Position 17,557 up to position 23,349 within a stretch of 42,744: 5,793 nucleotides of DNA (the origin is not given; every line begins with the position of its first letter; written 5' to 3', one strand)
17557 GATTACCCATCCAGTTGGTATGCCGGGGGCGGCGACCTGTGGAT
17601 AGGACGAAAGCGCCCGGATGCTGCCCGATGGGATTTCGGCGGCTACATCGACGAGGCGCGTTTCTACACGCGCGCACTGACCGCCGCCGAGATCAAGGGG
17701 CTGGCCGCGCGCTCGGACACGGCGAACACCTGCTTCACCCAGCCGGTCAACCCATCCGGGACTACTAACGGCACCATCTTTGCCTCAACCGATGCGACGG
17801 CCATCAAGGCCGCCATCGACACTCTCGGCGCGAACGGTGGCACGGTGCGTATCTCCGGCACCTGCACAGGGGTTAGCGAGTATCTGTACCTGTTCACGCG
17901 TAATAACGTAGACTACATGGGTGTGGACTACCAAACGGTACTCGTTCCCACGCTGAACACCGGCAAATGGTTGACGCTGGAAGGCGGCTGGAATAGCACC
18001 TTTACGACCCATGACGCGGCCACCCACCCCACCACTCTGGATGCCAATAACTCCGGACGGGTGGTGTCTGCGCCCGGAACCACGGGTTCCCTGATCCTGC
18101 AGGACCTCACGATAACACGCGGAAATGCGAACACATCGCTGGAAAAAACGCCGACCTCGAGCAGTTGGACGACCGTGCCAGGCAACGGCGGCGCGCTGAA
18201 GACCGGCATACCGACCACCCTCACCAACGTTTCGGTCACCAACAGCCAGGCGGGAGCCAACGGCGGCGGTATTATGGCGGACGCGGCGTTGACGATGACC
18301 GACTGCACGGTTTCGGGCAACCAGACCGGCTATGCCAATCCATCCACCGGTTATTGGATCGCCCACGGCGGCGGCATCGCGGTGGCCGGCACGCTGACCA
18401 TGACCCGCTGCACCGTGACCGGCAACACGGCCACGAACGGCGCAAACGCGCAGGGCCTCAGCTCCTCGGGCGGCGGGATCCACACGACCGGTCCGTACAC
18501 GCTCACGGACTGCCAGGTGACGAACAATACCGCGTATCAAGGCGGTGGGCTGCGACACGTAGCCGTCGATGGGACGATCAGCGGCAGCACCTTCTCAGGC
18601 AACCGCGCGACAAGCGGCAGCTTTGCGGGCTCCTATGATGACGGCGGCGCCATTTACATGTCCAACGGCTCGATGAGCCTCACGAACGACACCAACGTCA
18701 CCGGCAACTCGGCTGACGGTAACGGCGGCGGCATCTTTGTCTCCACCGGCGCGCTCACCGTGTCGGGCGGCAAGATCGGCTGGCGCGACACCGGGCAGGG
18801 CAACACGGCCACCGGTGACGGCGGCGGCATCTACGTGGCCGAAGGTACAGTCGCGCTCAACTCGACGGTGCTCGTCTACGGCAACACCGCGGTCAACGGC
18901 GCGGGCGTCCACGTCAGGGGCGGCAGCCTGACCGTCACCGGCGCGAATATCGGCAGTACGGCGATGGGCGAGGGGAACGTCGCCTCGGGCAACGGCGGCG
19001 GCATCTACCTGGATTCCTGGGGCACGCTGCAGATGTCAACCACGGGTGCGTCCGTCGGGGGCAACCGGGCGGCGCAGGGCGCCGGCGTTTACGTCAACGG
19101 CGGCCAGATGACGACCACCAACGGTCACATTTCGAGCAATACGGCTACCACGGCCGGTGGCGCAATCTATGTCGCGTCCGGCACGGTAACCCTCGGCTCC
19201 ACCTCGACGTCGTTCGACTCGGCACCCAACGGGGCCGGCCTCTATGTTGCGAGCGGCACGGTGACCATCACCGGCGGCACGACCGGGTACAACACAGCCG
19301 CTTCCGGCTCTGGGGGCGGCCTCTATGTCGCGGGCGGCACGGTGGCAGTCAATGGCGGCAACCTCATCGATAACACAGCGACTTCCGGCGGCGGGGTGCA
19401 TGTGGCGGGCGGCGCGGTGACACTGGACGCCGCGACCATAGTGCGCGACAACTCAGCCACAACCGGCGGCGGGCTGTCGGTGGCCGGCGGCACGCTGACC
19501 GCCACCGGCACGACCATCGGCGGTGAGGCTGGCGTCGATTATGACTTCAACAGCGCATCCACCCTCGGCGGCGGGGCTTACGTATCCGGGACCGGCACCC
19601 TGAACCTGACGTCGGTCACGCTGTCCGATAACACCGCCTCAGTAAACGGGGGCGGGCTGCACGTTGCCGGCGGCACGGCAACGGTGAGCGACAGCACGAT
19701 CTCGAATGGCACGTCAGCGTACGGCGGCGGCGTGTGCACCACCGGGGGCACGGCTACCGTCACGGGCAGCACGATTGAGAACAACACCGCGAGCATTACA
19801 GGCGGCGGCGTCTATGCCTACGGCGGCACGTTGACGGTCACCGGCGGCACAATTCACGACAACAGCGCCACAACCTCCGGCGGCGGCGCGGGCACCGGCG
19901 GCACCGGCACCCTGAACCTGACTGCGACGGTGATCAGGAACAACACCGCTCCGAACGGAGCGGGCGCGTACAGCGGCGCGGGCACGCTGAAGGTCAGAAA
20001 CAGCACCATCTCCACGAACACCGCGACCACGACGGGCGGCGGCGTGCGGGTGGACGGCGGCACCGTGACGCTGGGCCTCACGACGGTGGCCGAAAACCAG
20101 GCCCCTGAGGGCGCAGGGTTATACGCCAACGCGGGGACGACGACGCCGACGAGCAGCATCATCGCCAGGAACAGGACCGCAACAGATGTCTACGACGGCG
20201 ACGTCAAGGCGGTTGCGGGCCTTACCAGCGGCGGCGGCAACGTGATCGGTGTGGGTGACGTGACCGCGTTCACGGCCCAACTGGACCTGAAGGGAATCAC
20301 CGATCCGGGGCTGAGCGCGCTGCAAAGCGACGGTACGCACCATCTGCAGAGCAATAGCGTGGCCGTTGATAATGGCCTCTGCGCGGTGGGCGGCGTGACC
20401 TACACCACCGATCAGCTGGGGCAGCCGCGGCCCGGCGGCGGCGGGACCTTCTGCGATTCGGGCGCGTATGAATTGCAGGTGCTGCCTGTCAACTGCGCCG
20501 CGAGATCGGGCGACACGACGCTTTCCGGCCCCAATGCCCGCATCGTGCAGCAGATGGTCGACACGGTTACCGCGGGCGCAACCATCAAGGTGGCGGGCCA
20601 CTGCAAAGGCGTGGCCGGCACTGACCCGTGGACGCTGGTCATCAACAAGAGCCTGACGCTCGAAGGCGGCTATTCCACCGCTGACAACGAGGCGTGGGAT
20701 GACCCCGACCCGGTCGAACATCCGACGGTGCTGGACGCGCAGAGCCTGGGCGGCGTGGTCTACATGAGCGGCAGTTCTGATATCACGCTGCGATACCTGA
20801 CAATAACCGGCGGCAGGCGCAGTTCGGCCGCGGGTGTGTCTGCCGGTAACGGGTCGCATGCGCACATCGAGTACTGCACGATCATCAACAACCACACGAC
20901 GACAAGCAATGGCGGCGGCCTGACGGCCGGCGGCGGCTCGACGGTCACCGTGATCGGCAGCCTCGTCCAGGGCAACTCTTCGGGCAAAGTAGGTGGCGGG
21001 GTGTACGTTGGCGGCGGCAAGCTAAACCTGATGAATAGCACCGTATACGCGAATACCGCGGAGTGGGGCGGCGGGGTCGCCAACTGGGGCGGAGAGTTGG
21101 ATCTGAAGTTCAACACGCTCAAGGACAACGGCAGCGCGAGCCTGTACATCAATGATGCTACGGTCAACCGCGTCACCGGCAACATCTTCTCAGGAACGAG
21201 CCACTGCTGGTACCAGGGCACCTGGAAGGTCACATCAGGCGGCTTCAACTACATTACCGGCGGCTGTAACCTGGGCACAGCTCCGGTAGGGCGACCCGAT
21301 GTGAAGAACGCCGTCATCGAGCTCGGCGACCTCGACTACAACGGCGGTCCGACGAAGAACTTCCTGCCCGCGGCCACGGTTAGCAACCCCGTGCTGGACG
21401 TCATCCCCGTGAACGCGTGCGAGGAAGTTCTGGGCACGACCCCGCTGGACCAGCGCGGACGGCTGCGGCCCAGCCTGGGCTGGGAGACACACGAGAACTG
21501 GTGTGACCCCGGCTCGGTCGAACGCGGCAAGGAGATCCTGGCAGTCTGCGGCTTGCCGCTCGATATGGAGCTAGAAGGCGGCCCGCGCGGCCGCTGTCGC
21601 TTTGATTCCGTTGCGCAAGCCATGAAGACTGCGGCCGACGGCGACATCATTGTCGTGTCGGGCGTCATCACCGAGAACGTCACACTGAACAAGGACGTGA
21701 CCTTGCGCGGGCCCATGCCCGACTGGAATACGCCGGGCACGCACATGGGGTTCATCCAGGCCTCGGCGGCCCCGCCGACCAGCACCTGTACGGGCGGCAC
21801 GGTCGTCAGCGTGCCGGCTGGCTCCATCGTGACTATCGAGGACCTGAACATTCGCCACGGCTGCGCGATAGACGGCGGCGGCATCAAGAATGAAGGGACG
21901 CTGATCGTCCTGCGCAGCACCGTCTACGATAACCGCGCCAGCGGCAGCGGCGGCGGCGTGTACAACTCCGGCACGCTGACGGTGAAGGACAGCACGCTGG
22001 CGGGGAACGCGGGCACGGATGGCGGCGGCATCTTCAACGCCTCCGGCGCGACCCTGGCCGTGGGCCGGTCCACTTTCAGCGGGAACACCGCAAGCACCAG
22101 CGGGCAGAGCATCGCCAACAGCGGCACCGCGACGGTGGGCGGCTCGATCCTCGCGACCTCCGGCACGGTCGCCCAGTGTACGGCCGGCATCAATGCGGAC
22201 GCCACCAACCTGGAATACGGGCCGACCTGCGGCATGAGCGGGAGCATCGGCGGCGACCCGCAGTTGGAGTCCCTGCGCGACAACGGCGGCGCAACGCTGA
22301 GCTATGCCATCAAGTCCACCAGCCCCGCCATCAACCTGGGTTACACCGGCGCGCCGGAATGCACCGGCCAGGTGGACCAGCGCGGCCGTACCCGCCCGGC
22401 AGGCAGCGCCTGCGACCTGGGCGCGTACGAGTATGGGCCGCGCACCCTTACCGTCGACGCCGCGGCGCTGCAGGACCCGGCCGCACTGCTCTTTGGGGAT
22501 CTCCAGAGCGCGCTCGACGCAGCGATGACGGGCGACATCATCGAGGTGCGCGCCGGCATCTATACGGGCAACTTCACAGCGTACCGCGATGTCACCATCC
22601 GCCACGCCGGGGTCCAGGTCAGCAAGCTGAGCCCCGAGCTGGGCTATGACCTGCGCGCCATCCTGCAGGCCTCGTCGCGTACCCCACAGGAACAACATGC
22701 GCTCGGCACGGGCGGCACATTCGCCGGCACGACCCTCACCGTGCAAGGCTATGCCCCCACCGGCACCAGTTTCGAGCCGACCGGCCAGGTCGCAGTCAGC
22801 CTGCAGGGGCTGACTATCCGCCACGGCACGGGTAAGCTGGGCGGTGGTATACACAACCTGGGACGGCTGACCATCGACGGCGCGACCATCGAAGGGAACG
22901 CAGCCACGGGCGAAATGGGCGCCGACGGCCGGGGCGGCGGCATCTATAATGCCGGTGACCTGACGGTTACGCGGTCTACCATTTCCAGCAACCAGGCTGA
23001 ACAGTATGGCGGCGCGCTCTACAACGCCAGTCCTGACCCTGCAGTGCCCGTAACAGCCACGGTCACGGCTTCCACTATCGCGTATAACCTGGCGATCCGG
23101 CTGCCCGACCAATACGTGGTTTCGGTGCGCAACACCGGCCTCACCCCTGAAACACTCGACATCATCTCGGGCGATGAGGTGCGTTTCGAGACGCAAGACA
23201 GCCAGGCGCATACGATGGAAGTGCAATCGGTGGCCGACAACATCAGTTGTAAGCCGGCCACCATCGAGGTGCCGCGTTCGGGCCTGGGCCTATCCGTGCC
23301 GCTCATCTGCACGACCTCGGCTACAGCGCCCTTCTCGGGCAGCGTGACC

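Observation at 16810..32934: Giant mosaic ORF (~16.1 kb) combining lectin, adhesin-like beta-helices, a toxin-translocator-like C-terminal third and cohesin/dockerin modules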

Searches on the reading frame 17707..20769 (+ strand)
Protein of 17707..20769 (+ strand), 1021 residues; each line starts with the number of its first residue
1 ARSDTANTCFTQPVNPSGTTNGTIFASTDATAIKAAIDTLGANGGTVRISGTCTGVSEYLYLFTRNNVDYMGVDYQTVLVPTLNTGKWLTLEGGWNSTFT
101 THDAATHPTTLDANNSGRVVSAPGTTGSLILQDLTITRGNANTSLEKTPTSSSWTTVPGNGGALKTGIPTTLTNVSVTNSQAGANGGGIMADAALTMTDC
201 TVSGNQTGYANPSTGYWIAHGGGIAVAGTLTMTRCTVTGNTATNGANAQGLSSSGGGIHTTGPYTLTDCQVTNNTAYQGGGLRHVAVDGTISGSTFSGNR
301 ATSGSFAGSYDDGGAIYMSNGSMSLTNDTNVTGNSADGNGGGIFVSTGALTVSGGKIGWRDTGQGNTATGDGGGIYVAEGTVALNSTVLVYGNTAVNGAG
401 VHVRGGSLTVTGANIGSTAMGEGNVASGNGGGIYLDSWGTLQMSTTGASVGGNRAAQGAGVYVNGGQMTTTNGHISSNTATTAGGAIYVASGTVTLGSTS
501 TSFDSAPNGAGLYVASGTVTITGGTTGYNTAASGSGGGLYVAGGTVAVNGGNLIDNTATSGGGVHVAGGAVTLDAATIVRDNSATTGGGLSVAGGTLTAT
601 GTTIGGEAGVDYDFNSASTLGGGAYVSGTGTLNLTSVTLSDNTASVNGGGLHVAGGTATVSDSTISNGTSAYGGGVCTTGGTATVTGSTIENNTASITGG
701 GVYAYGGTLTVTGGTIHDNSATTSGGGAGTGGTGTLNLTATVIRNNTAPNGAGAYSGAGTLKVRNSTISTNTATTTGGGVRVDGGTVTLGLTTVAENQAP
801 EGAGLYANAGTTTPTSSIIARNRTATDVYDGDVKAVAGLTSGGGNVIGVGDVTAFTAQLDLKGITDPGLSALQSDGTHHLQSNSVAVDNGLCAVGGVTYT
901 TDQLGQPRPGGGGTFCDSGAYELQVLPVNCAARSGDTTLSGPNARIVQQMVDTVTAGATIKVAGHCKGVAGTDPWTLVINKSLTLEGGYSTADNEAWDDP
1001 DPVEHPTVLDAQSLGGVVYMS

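Call 75: search_protein_families(library=ncbifam, proteins=[window:17707-20769:+], max_evalue=0.1)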
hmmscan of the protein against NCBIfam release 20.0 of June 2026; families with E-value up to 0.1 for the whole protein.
window:17707-20769:+ (1021 aa): 1 family
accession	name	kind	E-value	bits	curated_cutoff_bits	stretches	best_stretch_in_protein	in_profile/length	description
NF041518.1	choice_anch_Q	domain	7.4e-12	45.3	25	1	866-924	1-58/58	choice-of-anchor Q domain-containing protein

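Call 76: search_protein_families(library=pfam, proteins=[window:17707-20769:+], max_evalue=1)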
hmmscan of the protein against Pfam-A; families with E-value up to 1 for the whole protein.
window:17707-20769:+ (1021 aa): 1 family
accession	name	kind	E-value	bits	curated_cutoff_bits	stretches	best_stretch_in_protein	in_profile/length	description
PF02415.23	Chlam_PMP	-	0.002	18.6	20.6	4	294-317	2-17/19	Chlamydia polymorphic membrane protein (Chlamydia_PMP) repeat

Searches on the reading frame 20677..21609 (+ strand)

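Call 75: search_protein_families(library=ncbifam, proteins=[window:20677-21609:+], max_evalue=0.1)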
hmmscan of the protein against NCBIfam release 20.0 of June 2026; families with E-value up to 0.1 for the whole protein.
window:20677-21609:+ (311 aa): 1 family
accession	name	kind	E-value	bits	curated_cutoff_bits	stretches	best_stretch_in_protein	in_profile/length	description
NF041518.1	choice_anch_Q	domain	0.0028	17.9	25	1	215-283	3-57/58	choice-of-anchor Q domain-containing protein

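Call 76: search_protein_families(library=pfam, proteins=[window:20677-21609:+], max_evalue=1)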
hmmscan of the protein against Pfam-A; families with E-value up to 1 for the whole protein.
window:20677-21609:+ (311 aa): 3 families
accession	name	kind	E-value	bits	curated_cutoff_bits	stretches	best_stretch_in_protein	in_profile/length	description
PF13229.12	Beta_helix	-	2.2e-09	37.6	25.9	1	28-186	3-145/158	Right handed beta helix region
PF05048.19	NosD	-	0.039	13.8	23.6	1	29-195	42-199/212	Periplasmic copper-binding protein (NosD)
PF02415.23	Chlam_PMP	-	0.52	11.2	20.6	0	96-111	3-18/19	Chlamydia polymorphic membrane protein (Chlamydia_PMP) repeat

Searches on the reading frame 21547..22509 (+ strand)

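Call 75: search_protein_families(library=ncbifam, proteins=[window:21547-22509:+], max_evalue=0.1)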
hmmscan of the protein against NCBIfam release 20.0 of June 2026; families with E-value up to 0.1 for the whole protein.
window:21547-22509:+ (321 aa): 3 families
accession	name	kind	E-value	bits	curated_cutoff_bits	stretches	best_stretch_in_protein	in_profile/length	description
NF041518.1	choice_anch_Q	domain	1e-19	70.5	25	1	237-296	1-57/58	choice-of-anchor Q domain-containing protein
TIGR04212.1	GlyGly_RbtA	equivalog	0.00027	19.4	295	1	131-167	151-187/605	rhombotarget A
TIGR04247.1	NosD_copper_fam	subfamily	0.019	13.6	300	0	23-56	2-36/377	nitrous oxide reductase family maturation protein NosD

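Call 76: search_protein_families(library=pfam, proteins=[window:21547-22509:+], max_evalue=1)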
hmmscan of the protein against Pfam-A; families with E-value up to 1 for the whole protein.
window:21547-22509:+ (321 aa): 1 family
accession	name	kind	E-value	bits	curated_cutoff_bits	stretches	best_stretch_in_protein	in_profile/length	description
PF02415.23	Chlam_PMP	-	0.63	10.9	20.6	1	125-141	3-19/19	Chlamydia polymorphic membrane protein (Chlamydia_PMP) repeat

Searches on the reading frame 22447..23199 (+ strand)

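Call 75: search_protein_families(library=ncbifam, proteins=[window:22447-23199:+], max_evalue=0.1)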
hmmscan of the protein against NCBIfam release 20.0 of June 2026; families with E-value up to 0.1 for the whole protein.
window:22447-23199:+ (251 aa): 2 families
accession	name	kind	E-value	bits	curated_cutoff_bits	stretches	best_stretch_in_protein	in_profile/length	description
TIGR04247.1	NosD_copper_fam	subfamily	0.00063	18.4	300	1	19-53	1-35/377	nitrous oxide reductase family maturation protein NosD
TIGR04212.1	GlyGly_RbtA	equivalog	0.0095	14.2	295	1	148-196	143-187/605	rhombotarget A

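Call 76: search_protein_families(library=pfam, proteins=[window:22447-23199:+], max_evalue=1)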
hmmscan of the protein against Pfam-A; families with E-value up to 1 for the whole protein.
window:22447-23199:+ (251 aa): 2 families
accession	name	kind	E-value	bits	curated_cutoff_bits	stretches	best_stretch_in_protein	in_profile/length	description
PF02415.23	Chlam_PMP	-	0.00098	19.6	20.6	1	177-193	2-18/19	Chlamydia polymorphic membrane protein (Chlamydia_PMP) repeat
PF13229.12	Beta_helix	-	0.0081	16.2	25.9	1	117-195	57-124/158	Right handed beta helix region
